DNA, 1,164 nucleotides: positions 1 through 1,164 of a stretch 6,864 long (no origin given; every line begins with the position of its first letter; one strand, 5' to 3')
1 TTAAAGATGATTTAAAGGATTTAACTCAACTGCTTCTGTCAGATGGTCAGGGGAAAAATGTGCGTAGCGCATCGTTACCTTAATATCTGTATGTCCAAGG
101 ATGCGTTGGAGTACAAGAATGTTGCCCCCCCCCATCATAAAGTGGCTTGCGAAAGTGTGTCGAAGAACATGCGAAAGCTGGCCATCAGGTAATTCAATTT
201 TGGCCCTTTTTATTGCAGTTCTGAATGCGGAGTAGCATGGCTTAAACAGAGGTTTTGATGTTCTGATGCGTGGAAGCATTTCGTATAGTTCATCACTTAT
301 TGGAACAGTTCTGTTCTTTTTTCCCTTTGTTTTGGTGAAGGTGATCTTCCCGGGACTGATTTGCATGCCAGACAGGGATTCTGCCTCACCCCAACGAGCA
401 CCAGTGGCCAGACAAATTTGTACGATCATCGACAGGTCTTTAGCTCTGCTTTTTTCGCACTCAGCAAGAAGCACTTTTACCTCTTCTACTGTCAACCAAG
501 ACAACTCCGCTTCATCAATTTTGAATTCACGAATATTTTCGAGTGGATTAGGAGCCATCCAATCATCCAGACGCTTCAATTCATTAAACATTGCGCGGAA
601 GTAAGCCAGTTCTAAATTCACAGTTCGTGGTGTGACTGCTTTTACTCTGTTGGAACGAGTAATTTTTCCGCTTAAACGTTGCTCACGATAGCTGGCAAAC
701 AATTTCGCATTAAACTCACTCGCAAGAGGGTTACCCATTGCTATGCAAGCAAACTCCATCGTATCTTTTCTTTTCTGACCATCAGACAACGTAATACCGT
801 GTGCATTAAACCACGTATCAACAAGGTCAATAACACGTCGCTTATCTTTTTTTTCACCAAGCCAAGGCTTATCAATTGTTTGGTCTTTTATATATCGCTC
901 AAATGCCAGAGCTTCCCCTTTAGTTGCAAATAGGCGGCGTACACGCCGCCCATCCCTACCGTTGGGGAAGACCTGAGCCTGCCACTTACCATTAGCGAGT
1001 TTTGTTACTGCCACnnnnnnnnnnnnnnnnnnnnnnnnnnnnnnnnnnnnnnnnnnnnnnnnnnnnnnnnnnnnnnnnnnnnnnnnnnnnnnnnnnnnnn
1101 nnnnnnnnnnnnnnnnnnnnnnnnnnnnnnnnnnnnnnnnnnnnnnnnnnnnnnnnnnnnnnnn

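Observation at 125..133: G9 homopolymer inside the integrase catalytic region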

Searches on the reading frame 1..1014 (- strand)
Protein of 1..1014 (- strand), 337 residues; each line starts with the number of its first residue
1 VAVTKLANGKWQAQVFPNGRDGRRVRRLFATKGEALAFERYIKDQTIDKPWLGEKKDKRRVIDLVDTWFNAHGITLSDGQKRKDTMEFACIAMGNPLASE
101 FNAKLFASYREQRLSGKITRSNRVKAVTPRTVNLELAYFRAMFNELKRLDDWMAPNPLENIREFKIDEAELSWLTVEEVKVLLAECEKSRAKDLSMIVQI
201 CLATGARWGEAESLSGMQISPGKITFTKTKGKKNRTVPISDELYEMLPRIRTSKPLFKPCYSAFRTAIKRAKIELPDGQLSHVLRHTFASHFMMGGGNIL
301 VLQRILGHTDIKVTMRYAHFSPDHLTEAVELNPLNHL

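Call 3: search_protein_families(library=pfam, proteins=[window:1-1014:-])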
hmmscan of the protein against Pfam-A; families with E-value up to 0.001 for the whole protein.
window:1-1014:- (337 aa): 2 families
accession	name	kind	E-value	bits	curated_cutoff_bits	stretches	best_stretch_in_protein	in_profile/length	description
PF24624.1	Int_N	-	1.3e-33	116.2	27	1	57-165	1-100/100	Phage integrase, N-terminal domain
PF00589.27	Phage_integrase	-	6.2e-23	81.9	27.1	1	173-321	2-169/172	Phage integrase family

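Call 7: find_homologous_proteins(query=window:1-1014:-)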
Query window:1-1014:- (337 aa): 5339 proteins with E <= 0.001 among 7441 candidates; the best 120 are listed.
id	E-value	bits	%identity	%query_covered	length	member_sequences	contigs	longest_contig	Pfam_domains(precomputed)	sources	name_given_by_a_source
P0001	2.4e-225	765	100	100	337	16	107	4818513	PF00589.28,PF24624.2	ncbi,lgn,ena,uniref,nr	ncbi:tyrosine-type recombinase/integrase [Escherichia coli]|uniref:phage integrase n=3 Tax=Escherich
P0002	7.8e-194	661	85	99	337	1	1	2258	PF00589.28,PF24624.2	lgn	-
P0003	1.5e-192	657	85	99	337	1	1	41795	PF00589.28,PF24624.2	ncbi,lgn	-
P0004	4.8e-192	656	85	99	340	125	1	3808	PF00589.28,PF24624.2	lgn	-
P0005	5.0e-192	656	84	100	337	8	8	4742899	PF00589.28,PF24624.2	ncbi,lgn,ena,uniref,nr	ncbi:tyrosine-type recombinase/integrase [Klebsiella variicola]|uniref:phage integrase n=1 Tax=Klebs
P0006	6.2e-192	655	85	100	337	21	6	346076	PF00589.28,PF24624.2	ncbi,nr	ncbi:TPA: tyrosine-type recombinase/integrase [Klebsiella pneumoniae]|nr:tyrosine-type recombinase/i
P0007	8.4e-192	655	84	99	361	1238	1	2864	PF00589.28,PF24624.2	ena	-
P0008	1.1e-191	654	84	99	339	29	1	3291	PF00589.28,PF24624.2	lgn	-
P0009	3.4e-190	649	83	99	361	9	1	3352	PF00589.28,PF24624.2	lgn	-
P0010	6.1e-190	649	84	99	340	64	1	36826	PF00589.28,PF24624.2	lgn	-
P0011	8.0e-190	648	84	99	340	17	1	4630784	PF00589.28,PF24624.2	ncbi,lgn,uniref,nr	ncbi:phage integrase [Citrobacter koseri]|uniref:phage integrase n=1 Tax=Citrobacter koseri TaxID=54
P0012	1.0e-189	648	84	100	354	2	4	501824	PF00589.28,PF24624.2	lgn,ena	-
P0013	2.4e-189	647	84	99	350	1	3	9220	PF00589.28,PF24624.2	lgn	-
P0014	2.4e-189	647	84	99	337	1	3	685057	PF00589.28,PF24624.2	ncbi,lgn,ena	ncbi:TPA: phage integrase [Citrobacter koseri]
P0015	3.1e-189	646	84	100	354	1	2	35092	PF00589.28,PF24624.2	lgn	-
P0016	6.2e-189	645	84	99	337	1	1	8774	PF00589.28,PF24624.2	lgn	-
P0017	7.1e-189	645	84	100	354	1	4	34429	PF00589.28,PF24624.2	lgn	-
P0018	8.4e-189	645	84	99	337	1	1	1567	PF00589.28,PF24624.2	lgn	-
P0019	8.5e-189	645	84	99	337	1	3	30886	PF00589.28,PF24624.2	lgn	-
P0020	1.1e-188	645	84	99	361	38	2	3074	PF00589.28,PF24624.2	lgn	-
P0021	1.6e-188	644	83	99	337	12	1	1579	PF00589.28,PF24624.2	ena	-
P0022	2.2e-188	644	82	100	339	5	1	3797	PF00589.28,PF24624.2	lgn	-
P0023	6.5e-188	642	83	99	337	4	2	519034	PF00589.28,PF24624.2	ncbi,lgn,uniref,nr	ncbi:phage integrase [Lelliottia sp. T2.26D-8]|uniref:phage integrase n=1 Tax=Lelliottia sp. T2.26D-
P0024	7.9e-188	642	83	99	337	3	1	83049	PF00589.28,PF24624.2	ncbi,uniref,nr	ncbi:tyrosine-type recombinase/integrase [Pluralibacter gergoviae]|uniref:phage integrase n=1 Tax=Pl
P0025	8.8e-186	635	82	100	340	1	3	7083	PF00589.28,PF24624.2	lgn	-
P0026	1.9e-185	634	82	99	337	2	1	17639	PF00589.28,PF24624.2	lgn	-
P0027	7.6e-185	632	81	100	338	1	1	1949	PF00589.28,PF24624.2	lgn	-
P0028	1.6e-182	624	79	99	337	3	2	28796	PF00589.28,PF24624.2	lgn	-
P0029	4.7e-182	623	80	99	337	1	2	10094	PF00589.28,PF24624.2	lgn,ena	-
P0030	7.3e-180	616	79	99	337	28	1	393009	PF00589.28,PF24624.2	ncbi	ncbi:phage integrase [Cronobacter muytjensii]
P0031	2.6e-179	614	80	99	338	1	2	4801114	PF00589.28,PF24624.2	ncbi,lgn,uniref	ncbi:phage integrase [Kluyvera cryocrescens]|uniref:phage integrase n=1 Tax=Kluyvera cryocrescens Ta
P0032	5.7e-178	609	78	100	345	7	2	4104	PF00589.28,PF24624.2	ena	-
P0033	1.4e-177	608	78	100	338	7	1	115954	PF00589.28,PF24624.2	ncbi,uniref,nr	ncbi:phage integrase [Rosenbergiella epipactidis]|uniref:phage integrase n=1 Tax=Rosenbergiella epip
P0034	3.8e-176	603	77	100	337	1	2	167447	PF00589.28,PF24624.2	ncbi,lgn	ncbi:MAG: phage integrase [Plesiomonas sp.]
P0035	4.9e-176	603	77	100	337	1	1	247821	PF00589.28,PF24624.2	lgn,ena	-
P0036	7.8e-176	602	77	99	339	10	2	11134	PF00589.28,PF24624.2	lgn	-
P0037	2.8e-175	600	75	100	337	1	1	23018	PF00589.28,PF24624.2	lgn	-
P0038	5.7e-175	599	78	100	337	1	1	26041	PF00589.28,PF24624.2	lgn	-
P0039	8.8e-175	599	77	100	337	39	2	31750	PF00589.28,PF24624.2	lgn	-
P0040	1.0e-174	599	77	100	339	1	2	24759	PF00589.28,PF24624.2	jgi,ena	-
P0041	1.8e-174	598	76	100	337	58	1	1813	PF00589.28,PF24624.2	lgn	-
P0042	3.9e-174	597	75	100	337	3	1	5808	PF00589.28,PF24624.2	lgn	-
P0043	9.4e-174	595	75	100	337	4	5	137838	PF00589.28,PF24624.2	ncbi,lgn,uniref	ncbi:MAG: tyrosine-type recombinase/integrase [Hafnia sp.]|uniref:phage integrase n=1 Tax=Hafnia sp.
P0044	1.7e-173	595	76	100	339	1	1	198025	PF00589.28,PF24624.2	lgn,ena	-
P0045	4.1e-173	593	75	100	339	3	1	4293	PF00589.28,PF24624.2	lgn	-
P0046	4.4e-173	593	75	100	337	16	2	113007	PF00589.28,PF24624.2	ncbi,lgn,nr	ncbi:integrase [bacteria symbiont BFo1 of Frankliniella occidentalis]|nr:integrase [bacteria symbion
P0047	1.1e-172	592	75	100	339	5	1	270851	PF00589.28,PF24624.2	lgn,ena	-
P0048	1.6e-172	591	75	100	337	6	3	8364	PF00589.28,PF24624.2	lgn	-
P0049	8.4e-172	589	74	100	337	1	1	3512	PF00589.28,PF24624.2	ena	-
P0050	1.1e-171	589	76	100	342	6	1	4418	PF00589.28,PF24624.2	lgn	-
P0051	1.2e-171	589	76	100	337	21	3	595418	PF00589.28,PF24624.2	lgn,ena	-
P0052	2.6e-171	587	76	99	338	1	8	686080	PF00589.28,PF24624.2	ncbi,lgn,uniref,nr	ncbi:tyrosine-type recombinase/integrase [Citrobacter europaeus]|uniref:Prophage integrase n=1 Tax=C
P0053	2.8e-171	587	76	100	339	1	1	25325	PF00589.28,PF24624.2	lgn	-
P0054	3.3e-171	587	74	100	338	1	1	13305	PF00589.28,PF24624.2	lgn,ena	-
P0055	3.6e-171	587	75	100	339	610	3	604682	PF00589.28,PF24624.2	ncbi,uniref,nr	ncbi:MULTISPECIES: phage integrase [Pantoea]|uniref:phage integrase n=1 Tax=Pantoea TaxID=53335 RepI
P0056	3.7e-171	587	75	100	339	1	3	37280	PF00589.28,PF24624.2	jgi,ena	-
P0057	4.3e-171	587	74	100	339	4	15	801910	PF00589.28,PF24624.2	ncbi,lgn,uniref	ncbi:phage integrase [Kosakonia radicincitans]|uniref:phage integrase n=1 Tax=Kosakonia radicincitan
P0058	1.9e-170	585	74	100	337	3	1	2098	PF00589.28,PF24624.2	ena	-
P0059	3.2e-170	584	74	100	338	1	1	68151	PF00589.28,PF24624.2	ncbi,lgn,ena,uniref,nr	ncbi:tyrosine-type recombinase/integrase [Pantoea vagans]|uniref:phage integrase n=1 Tax=Pantoea vag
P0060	3.4e-170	584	74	100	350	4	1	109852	PF00589.28,PF24624.2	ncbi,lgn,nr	ncbi:integrase [Ewingella americana]|nr:integrase [Ewingella americana]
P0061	7.1e-170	583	74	99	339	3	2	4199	PF00589.28,PF24624.2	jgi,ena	-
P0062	7.5e-170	583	75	99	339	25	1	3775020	PF00589.28,PF24624.2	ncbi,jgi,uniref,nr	ncbi:Integrase [Duffyella gerundensis]|uniref:Integrase n=1 Tax=Duffyella gerundensis TaxID=1619313 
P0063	1.4e-169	582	73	100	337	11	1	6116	PF00589.28,PF24624.2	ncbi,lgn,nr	ncbi:tyrosine-type recombinase/integrase [Pantoea allii]|nr:tyrosine-type recombinase/integrase [Pan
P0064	2.2e-169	581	84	89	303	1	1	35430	PF00589.28,PF24624.2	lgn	-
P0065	2.4e-169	581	75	99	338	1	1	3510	PF00589.28,PF24624.2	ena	-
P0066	3.3e-169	580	73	100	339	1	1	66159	PF00589.28,PF24624.2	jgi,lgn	jgi:integrase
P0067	7.8e-169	579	73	100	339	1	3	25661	PF00589.28,PF24624.2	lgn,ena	-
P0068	2.4e-168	578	83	89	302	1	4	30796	PF00589.28,PF24624.2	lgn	-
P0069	4.3e-168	577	73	100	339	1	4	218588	PF00589.28,PF24624.2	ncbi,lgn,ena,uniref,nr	ncbi:phage integrase [Enterobacter sp. 276E10]|uniref:phage integrase n=1 Tax=Enterobacter TaxID=547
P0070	7.9e-168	576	73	100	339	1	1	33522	PF00589.28,PF24624.2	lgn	-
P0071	8.1e-168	576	73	100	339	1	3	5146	PF00589.28,PF24624.2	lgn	-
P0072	9.2e-168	576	73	100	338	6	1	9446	PF00589.28,PF24624.2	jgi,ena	-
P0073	1.3e-167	575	74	100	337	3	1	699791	PF00589.28,PF24624.2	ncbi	ncbi:tyrosine-type recombinase/integrase [Klebsiella aerogenes]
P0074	1.5e-167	575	73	100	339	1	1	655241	PF00589.28,PF24624.2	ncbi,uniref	ncbi:phage integrase [Enterobacter vonholyi]|uniref:phage integrase n=1 Tax=Enterobacter vonholyi Ta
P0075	2.0e-167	575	74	100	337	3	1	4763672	PF00589.28,PF24624.2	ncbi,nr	ncbi:putative prophage integrase [Enterobacteriaceae bacterium bta3-1]|nr:putative prophage integras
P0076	1.2e-166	572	71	100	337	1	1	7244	PF00589.28,PF24624.2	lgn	-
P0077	1.4e-166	572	83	88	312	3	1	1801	PF00589.28,PF24624.2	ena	-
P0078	5.6e-166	570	81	89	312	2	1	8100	PF00589.28,PF24624.2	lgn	-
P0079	3.2e-165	567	72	100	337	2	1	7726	PF00589.28,PF24624.2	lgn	-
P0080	4.8e-165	567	72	100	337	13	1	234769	PF00589.28,PF24624.2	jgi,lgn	jgi:integrase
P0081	1.4e-163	562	71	100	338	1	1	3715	PF00589.28,PF24624.2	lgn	-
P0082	2.4e-163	561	71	100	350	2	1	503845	PF00589.28,PF24624.2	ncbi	-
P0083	2.1e-162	558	73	100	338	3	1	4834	PF00589.28,PF24624.2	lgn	-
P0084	8.1e-160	550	70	99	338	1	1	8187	PF00589.28,PF24624.2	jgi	jgi:integrase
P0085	2.0e-157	542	69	99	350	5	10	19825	PF00589.28,PF24624.2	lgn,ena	-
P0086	4.7e-156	537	69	99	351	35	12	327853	PF00589.28,PF24624.2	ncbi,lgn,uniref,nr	ncbi:TPA: tyrosine-type recombinase/integrase [Yersinia enterocolitica]|uniref:Bacteriophage integra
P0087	4.9e-156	537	69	100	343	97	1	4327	PF00589.28,PF24624.2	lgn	-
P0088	1.5e-155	536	70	100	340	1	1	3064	PF00589.28,PF24624.2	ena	-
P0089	3.1e-155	535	69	100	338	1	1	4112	PF00589.28,PF24624.2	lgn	-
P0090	7.2e-154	530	69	99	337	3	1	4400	PF00589.28,PF24624.2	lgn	-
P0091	3.2e-153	528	68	99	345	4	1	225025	PF00589.28,PF24624.2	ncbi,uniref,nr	ncbi:Tyrosine recombinase XerD [Photorhabdus australis subsp. thailandensis]|uniref:Tyrosine recombi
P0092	4.1e-153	528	69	99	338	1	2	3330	PF00589.28,PF24624.2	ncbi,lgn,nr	ncbi:site-specific integrase [Morganella morganii]|nr:site-specific integrase [Morganella morganii] 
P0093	6.8e-153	527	69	99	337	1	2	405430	PF00589.28,PF24624.2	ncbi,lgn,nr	ncbi:TPA: tyrosine-type recombinase/integrase [Morganella morganii]|nr:tyrosine-type recombinase/int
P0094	2.5e-152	525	69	99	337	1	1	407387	PF00589.28,PF24624.2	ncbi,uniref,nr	ncbi:phage integrase [Morganella morganii]|uniref:phage integrase n=1 Tax=Morganella morganii TaxID=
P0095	2.2e-151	522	67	99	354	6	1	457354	PF00589.28,PF24624.2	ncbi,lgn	ncbi:TPA: tyrosine-type recombinase/integrase [Serratia marcescens]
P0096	1.1e-150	520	65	100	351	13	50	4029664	PF00589.28,PF24624.2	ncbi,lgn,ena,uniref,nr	ncbi:phage integrase [Proteus mirabilis]|uniref:phage integrase n=1 Tax=Proteus mirabilis TaxID=584 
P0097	2.1e-150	519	65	100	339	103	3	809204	PF00589.28,PF24624.2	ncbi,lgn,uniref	ncbi:tyrosine-type recombinase/integrase [Providencia rettgeri]|uniref:phage integrase n=1 Tax=Provi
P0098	2.4e-150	519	66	100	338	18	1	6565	PF00589.28,PF24624.2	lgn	-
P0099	2.0e-149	516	66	100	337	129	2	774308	PF00589.28,PF24624.2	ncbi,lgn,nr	ncbi:tyrosine-type recombinase/integrase [Proteus mirabilis]|nr:tyrosine-type recombinase/integrase 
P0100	6.3e-149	514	68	100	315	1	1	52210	PF00589.28,PF24624.2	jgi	-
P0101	4.3e-148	511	71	91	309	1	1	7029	PF00589.28,PF24624.2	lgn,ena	-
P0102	5.3e-148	511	66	99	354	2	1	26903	PF00589.28,PF24624.2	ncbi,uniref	ncbi:tyrosine-type recombinase/integrase [Pectobacterium cacticida]|uniref:phage integrase n=1 Tax=P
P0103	7.2e-148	510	66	100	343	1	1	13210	PF00589.28,PF24624.2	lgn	-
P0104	1.3e-147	510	64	100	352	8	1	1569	PF00589.28,PF24624.2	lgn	-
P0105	4.6e-147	508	65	99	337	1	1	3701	PF00589.28,PF24624.2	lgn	-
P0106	4.9e-147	508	70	99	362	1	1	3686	PF00589.28,PF24624.2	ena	-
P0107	6.2e-147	507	66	100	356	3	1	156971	PF00589.28,PF24624.2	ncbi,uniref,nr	ncbi:phage integrase [Xenorhabdus kozodoii]|uniref:Integrase/recombinase XerC n=1 Tax=Xenorhabdus ko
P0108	6.8e-147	507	65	100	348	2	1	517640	PF00589.28,PF24624.2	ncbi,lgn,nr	ncbi:TPA: tyrosine-type recombinase/integrase [Providencia alcalifaciens]|nr:tyrosine-type recombina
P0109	3.8e-146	505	69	96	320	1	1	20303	PF00589.28,PF24624.2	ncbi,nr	ncbi:site-specific integrase, partial [Morganella morganii]|nr:site-specific integrase [Morganella m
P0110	1.3e-145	503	73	88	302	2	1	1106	PF00589.28,PF24624.2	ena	-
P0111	1.1e-144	500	65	100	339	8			PF00589.28,PF24624.2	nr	nr:tyrosine-type recombinase/integrase [Providencia sp.]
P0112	1.7e-143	496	66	99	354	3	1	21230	PF00589.28,PF24624.2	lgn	-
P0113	1.4e-142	493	65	99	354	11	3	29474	PF00589.28,PF24624.2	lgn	-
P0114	4.9e-142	491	63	100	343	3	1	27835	PF00589.28,PF24624.2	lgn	-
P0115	1.3e-141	490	65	99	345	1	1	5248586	PF00589.28,PF24624.2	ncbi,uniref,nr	ncbi:phage integrase [Dickeya solani]|uniref:Tyrosine-type recombinase/integrase n=1 Tax=Dickeya sol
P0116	1.5e-141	490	62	99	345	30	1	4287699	PF00589.28,PF24624.2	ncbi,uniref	ncbi:phage integrase [Providencia alcalifaciens]|uniref:phage integrase n=1 Tax=Providencia alcalifa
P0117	2.4e-141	489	71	88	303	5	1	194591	PF00589.28,PF24624.2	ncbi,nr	ncbi:integrase [Erwinia billingiae]|nr:integrase [Erwinia billingiae]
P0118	3.3e-141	488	62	100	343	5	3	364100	PF00589.28,PF24624.2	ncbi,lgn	-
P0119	4.5e-140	485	65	99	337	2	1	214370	PF00589.28,PF24624.2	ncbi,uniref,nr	ncbi:phage integrase [Photorhabdus luminescens]|uniref:phage integrase n=1 Tax=Photorhabdus luminesc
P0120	5.2e-140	485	64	99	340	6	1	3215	PF00589.28,PF24624.2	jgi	-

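Call 9: list_cluster_members(proteins=[P0001])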
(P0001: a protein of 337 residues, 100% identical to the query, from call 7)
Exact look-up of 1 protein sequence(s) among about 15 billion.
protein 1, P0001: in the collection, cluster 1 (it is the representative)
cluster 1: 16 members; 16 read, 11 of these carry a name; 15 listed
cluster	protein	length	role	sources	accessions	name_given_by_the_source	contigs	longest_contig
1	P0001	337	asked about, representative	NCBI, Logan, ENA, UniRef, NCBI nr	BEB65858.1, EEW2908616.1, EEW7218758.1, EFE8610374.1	tyrosine-type recombinase/integrase [Escherichia coli] | phage integrase n=3 Tax=Escherichia coli TaxID=562 RepID=UPI000F5F7286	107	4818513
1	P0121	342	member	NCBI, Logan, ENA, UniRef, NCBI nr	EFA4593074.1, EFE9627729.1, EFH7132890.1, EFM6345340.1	TPA: tyrosine-type recombinase/integrase [Escherichia coli] | Tyrosine-type recombinase/integrase n=1 Tax=Escherichia coli TaxID=562 ... | site-specific integrase [Escherichia coli]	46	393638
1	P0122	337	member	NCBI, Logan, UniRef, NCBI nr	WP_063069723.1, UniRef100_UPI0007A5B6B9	phage integrase [Escherichia coli] | phage integrase n=1 Tax=Escherichia coli TaxID=562 RepID=UPI0007A5B6B9 | tyrosine-type recombinase/integrase [Escherichia coli]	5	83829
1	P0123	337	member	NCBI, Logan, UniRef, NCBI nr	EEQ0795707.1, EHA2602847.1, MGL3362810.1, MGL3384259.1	tyrosine-type recombinase/integrase [Salmonella enterica subsp. enterica] | phage integrase n=1 Tax=Salmonella enterica TaxID=28901 RepID=UPI003F3AE2AC | tyrosine-type recombinase/integrase [Salmonella enterica subsp. enterica serovar ...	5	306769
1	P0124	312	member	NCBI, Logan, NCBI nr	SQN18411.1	Integrase from bacteriophage origin [Escherichia coli]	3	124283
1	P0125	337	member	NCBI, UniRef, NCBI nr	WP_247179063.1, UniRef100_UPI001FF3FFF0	tyrosine-type recombinase/integrase [Escherichia coli] | phage integrase n=1 Tax=Escherichia coli TaxID=562 RepID=UPI001FF3FFF0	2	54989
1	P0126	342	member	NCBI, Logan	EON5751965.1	tyrosine-type recombinase/integrase [Escherichia coli]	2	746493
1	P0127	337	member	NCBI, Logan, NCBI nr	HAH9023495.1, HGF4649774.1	TPA: tyrosine-type recombinase/integrase [Escherichia coli] | tyrosine-type recombinase/integrase [Escherichia coli]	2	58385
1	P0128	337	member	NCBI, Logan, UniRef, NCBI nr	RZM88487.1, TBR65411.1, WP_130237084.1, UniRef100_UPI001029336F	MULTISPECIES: tyrosine-type recombinase/integrase [unclassified Escherichia] | phage integrase n=1 Tax=unclassified Escherichia TaxID=2608889 RepID=UPI001029336F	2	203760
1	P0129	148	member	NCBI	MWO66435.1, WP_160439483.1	phage integrase, partial [Escherichia coli]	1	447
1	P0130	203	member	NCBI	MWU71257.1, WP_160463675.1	tyrosine-type recombinase/integrase, partial [Escherichia coli]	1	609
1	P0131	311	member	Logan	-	-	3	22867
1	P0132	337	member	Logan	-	-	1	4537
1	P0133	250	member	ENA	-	-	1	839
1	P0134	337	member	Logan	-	-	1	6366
